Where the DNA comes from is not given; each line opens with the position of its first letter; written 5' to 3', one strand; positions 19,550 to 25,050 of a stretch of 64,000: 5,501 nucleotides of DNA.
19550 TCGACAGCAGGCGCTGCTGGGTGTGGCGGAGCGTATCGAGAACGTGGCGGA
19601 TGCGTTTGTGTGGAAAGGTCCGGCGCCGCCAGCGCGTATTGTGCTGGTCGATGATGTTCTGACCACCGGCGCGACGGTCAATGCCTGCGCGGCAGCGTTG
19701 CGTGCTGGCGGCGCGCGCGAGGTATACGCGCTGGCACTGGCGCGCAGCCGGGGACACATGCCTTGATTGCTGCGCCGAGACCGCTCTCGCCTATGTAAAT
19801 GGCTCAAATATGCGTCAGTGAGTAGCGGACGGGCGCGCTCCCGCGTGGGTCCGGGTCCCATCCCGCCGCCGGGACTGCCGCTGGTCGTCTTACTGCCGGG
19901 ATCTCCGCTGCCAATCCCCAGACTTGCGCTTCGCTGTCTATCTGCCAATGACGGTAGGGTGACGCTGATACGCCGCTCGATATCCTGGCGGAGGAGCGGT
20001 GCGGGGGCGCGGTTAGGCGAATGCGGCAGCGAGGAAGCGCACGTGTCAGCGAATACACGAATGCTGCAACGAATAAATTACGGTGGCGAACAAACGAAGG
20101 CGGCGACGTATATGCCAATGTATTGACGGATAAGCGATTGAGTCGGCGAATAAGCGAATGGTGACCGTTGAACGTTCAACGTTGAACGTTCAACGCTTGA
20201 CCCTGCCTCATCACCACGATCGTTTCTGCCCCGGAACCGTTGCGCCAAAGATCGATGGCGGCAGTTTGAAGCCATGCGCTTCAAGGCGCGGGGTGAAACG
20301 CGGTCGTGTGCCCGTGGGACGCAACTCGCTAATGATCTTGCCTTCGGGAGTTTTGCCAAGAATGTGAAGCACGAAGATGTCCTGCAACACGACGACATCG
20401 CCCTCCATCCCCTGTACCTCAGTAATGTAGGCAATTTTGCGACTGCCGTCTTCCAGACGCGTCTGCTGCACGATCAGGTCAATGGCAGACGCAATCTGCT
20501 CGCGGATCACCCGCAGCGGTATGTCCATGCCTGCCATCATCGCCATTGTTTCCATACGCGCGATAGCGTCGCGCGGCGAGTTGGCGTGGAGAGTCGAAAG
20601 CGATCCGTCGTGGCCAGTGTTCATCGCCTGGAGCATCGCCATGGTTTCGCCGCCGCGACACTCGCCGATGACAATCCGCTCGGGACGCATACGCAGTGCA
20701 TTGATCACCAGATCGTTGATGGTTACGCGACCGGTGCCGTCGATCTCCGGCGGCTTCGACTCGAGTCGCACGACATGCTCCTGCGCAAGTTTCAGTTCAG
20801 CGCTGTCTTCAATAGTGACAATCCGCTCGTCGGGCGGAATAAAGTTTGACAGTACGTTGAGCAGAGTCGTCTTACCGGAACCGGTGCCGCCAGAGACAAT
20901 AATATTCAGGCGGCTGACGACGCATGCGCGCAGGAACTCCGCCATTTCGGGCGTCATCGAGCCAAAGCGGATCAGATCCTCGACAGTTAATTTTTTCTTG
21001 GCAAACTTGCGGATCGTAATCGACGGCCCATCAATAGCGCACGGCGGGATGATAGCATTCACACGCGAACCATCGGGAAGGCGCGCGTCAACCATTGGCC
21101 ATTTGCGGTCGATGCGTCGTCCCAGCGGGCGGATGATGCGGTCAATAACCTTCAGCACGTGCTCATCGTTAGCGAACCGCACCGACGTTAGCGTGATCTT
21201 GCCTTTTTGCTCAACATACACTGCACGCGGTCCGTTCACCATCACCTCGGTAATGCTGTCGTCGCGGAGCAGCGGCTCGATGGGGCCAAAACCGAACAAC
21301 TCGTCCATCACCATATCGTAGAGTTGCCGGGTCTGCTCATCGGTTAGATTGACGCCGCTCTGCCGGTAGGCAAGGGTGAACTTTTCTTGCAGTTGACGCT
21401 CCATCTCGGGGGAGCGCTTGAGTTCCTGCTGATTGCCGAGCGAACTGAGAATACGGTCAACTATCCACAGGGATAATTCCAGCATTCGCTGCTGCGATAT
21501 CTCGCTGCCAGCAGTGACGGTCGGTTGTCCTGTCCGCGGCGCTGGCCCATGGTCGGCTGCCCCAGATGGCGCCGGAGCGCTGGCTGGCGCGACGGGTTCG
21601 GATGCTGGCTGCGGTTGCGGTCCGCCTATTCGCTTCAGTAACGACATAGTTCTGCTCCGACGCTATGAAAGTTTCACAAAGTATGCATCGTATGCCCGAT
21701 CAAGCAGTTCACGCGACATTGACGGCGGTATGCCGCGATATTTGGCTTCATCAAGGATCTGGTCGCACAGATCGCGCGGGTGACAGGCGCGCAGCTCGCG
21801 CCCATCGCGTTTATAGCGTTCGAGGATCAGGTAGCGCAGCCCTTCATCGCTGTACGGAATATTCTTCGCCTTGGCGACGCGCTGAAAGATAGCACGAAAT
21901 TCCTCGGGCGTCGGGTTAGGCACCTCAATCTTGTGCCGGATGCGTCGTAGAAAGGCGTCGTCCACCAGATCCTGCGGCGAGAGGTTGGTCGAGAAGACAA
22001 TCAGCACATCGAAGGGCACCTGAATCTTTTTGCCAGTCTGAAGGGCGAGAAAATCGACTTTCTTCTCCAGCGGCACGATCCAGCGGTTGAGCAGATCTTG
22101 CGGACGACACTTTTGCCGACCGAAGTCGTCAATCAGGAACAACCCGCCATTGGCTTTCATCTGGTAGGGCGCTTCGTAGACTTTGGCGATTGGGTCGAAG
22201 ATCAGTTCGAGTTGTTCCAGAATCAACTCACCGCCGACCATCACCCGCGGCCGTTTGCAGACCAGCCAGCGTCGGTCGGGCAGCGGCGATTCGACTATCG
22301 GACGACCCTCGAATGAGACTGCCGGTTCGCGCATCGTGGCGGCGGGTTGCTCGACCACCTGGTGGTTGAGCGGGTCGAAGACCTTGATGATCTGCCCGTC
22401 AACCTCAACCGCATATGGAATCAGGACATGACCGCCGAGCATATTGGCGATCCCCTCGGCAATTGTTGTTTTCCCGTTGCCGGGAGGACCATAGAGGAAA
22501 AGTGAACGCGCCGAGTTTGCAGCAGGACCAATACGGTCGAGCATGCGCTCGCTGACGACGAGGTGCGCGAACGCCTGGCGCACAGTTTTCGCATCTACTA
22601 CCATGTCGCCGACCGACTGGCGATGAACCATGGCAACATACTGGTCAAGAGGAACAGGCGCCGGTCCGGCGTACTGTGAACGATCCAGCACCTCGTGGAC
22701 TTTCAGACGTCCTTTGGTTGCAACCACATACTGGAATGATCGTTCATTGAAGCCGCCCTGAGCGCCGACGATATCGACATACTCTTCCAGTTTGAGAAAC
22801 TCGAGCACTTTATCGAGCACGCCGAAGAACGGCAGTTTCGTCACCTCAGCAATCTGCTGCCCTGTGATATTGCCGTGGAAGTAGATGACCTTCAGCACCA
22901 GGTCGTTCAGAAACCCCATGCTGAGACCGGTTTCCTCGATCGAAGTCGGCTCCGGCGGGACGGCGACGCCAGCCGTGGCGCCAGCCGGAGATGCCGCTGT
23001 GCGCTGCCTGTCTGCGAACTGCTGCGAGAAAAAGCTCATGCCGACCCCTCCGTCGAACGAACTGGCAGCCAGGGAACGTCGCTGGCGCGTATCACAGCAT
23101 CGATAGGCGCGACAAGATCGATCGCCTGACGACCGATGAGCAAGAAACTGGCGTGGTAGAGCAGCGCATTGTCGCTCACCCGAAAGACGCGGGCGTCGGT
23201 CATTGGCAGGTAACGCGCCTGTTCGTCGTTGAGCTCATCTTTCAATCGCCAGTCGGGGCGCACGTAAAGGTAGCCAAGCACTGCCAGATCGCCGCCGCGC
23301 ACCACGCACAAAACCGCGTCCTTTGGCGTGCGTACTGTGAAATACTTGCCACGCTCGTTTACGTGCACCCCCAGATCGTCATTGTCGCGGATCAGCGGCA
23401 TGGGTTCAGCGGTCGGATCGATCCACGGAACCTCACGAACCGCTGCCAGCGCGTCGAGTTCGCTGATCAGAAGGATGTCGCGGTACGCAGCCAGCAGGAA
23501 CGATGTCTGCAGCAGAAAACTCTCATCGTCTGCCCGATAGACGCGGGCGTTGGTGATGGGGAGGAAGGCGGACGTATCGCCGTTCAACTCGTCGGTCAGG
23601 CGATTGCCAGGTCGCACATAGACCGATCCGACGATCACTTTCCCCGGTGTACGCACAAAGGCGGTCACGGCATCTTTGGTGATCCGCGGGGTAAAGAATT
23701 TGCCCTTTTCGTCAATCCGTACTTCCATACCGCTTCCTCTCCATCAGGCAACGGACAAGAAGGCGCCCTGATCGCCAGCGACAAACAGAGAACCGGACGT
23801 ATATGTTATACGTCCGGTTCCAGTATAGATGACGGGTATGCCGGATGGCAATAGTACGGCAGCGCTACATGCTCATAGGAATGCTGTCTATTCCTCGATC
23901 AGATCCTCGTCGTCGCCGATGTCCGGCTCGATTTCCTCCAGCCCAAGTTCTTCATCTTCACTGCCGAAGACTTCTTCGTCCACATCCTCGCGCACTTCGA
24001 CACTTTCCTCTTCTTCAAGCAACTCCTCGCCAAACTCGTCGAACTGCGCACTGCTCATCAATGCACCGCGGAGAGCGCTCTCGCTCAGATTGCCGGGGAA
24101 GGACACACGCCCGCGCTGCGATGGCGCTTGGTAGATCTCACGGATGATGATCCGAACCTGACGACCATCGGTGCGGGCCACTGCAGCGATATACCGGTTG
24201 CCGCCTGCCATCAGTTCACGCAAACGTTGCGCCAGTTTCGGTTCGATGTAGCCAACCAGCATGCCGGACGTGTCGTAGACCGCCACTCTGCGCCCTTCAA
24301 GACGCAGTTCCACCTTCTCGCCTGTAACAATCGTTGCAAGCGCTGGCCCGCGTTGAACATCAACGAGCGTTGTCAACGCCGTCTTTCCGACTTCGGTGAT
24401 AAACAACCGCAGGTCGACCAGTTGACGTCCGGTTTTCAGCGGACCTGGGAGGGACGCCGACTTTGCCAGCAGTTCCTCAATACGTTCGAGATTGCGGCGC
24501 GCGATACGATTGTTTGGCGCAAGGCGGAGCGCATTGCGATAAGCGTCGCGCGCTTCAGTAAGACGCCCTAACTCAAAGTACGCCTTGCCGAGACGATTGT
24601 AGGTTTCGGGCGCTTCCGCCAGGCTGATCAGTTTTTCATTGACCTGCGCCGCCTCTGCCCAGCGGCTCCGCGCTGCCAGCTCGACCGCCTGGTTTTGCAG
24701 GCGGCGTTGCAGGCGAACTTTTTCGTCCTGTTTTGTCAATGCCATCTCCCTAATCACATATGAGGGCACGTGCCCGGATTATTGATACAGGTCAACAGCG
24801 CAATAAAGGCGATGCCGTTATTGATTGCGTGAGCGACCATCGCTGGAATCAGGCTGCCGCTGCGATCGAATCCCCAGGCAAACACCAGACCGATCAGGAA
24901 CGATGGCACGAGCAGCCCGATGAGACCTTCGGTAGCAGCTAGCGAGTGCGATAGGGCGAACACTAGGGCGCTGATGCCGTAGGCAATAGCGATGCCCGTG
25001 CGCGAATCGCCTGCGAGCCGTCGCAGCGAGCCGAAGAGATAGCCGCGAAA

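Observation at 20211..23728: Three-gene operon: novel internally duplicated protein - AAA+ ATPase - orphan CpaF secretion ATPase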

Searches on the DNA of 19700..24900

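Call 78: search_rna_families(source=window, start=19700, end=24900, threshold=evalue, max_evalue=1)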
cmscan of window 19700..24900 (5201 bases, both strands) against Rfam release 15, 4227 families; matches with E-value up to 1: 1.
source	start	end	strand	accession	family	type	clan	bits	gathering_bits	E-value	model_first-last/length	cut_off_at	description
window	23786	23829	-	RF04336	Plastid-petD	Intron;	-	21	65.5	0.66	1-47/47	no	Plastid-petD group II-D5 intron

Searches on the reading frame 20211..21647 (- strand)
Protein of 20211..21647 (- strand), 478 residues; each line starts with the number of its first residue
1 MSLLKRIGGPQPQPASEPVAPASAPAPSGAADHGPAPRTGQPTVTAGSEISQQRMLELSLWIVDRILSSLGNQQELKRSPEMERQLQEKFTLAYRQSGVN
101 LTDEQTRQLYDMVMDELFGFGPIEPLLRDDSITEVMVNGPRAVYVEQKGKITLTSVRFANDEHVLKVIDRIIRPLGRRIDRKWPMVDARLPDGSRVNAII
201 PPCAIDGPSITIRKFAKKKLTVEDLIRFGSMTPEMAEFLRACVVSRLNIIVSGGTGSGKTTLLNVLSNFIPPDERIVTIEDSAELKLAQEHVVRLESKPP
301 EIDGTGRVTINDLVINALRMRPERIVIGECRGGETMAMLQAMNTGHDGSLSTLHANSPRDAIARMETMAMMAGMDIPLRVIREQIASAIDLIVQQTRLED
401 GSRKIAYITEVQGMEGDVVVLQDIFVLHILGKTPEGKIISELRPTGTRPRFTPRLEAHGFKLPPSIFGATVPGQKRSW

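Call 3: search_protein_families(library=pfam, proteins=[window:20211-21647:-], max_evalue=0.01)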
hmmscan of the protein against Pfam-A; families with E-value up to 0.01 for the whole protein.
window:20211-21647:- (478 aa): 2 families
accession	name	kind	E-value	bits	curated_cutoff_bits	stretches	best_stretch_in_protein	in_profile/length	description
PF00437.27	T2SSE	-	1.2e-70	238.5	24.9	1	119-395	4-275/370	Type II/IV secretion system protein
PF00005.33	ABC_tran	-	0.00024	22.2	25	1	250-290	15-59/137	ABC transporter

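Call 4: search_protein_families(library=ncbifam, proteins=[window:20211-21647:-], max_evalue=0.01)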
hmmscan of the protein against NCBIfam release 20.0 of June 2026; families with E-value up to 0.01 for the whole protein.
window:20211-21647:- (478 aa): 29 families (the best 25 are shown)
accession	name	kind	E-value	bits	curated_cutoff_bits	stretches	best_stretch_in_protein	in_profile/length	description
TIGR03819.1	heli_sec_ATPase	hypoth_equivalog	3.1e-98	329.1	373.15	1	92-408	23-338/340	TadA family conjugal transfer-associated ATPase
TIGR02788.1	VirB11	equivalog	1.7e-70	237.5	249.95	2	234-406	132-304/308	P-type DNA transfer ATPase VirB11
NF058587.1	archaellum_moto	equivalog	1.8e-63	215.1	550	1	84-418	111-437/527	archaellum flagellar ATPase motor FlaI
NF010475.0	PRK13900.1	equivalog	1.1e-62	212.1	389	2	234-408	148-322/333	type IV secretion system ATPase VirB11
TIGR02782.1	TrbB_P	equivalog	2.6e-61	207.6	304.55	1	125-415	16-297/303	P-type conjugative transfer ATPase TrbB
NF010469.0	PRK13894.1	subfamily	5.8e-51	173.7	508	1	124-415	28-311/320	conjugal transfer ATPase TrbB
NF010407.0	PRK13833.1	subfamily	4.4e-50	170.9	499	1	127-415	26-304/323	conjugal transfer protein TrbB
NF010425.0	PRK13851.1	equivalog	2.9e-40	138.2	461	2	234-395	150-312/344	type IV secretion system protein VirB11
NF053672.1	bindosome_BasE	exception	1.6e-34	119.5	1000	1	155-415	178-434/512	bindosome assembly system ATPase subunit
NF041000.1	ATPase_ComGA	equivalog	1.7e-16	60.1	300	1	230-370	111-247/267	competence type IV pilus ATPase ComGA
TIGR02525.1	plasmid_TraJ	equivalog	1.5e-15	57.1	368.3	1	250-404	153-306/372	plasmid transfer ATPase TraJ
TIGR01420.1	pilT_fam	subfamily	1.8e-15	57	319.1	1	248-401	124-271/343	PilT/PilU family type 4a pilus ATPase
NF007755.0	PRK10436.1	equivalog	5.8e-15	54.9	617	1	216-395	190-352/465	type II secretion system protein GspE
TIGR02533.1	type_II_gspE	equivalog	1.4e-14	53.6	630.25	1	207-369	205-360/486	type II secretion system ATPase GspE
TIGR02538.1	type_IV_pilB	equivalog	6.3e-13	48.2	675.65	1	215-395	286-449/564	type IV-A pilus assembly ATPase PilB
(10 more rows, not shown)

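Call 11: search_solved_structures(query=window:20211-21647:-, max_evalue=1e-10)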
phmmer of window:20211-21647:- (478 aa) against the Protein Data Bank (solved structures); distinct sequences matched with E-value up to 1e-10: 9.
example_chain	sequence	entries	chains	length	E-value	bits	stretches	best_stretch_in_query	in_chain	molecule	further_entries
9e24_A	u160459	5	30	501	2.4e-129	435.4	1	12-461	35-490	CpaF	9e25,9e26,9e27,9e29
8rkd_E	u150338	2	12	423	1.8e-128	432.6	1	73-461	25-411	Pilus assembly ATPase CpaF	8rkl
8rjf_A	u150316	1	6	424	1.8e-128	432.6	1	73-461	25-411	Pilus assembly ATPase CpaF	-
2oap_1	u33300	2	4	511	3e-45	158.3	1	89-413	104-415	Type II secretion system protein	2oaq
4ii7_A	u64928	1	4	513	1.4e-42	149.4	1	69-365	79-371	FlaI ATPase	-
4ihq_A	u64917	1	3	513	9.8e-42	146.7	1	69-365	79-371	FlaI ATPase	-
2gza_A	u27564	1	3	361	1.5e-34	123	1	118-402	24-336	Type IV secretion system protein VirB11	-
6bge_A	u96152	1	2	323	8.6e-27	97.4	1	126-394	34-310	VirB11-like protein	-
1g6o_A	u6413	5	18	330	9.1e-27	97.3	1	126-394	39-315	CAG-ALPHA | virB11 homolog | Cag-alfa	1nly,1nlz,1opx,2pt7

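Call 67: search_solved_structures(query=window:20211-21647:-, max_evalue=1e-100, show_alignments=1)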
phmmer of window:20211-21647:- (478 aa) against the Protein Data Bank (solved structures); distinct sequences matched with E-value up to 1e-100: 3.
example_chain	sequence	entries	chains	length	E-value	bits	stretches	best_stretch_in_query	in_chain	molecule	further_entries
9e24_A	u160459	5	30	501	2.4e-129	435.4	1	12-461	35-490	CpaF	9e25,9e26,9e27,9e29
8rkd_E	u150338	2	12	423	1.8e-128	432.6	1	73-461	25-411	Pilus assembly ATPase CpaF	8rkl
8rjf_A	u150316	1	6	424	1.8e-128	432.6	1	73-461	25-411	Pilus assembly ATPase CpaF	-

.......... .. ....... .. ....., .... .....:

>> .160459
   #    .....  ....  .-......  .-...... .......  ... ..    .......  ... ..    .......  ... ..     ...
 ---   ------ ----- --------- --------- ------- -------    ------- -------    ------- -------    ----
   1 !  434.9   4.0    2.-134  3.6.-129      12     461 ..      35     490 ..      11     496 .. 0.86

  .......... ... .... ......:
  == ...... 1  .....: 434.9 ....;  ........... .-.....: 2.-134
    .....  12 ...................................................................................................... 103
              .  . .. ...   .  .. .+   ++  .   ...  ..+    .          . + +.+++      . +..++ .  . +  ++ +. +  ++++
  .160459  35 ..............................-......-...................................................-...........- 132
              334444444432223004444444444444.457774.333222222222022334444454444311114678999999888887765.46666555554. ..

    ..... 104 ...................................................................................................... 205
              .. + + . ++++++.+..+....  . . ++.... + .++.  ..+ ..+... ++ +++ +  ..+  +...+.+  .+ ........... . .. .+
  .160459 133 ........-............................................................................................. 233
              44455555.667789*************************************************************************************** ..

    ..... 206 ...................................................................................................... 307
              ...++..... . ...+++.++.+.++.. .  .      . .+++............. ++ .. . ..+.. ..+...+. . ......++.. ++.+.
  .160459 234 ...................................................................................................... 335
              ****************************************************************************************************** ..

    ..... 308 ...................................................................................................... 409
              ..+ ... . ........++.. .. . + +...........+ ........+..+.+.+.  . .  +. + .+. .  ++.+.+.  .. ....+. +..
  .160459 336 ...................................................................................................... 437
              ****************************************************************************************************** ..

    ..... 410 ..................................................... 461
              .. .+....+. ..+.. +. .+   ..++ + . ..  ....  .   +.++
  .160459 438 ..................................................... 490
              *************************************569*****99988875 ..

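Call 75: search_protein_families(library=padloc, proteins=[window:20211-21647:-], max_evalue=0.001)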
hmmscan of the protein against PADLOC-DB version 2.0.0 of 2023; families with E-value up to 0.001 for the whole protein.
window:20211-21647:- (478 aa): 0 families
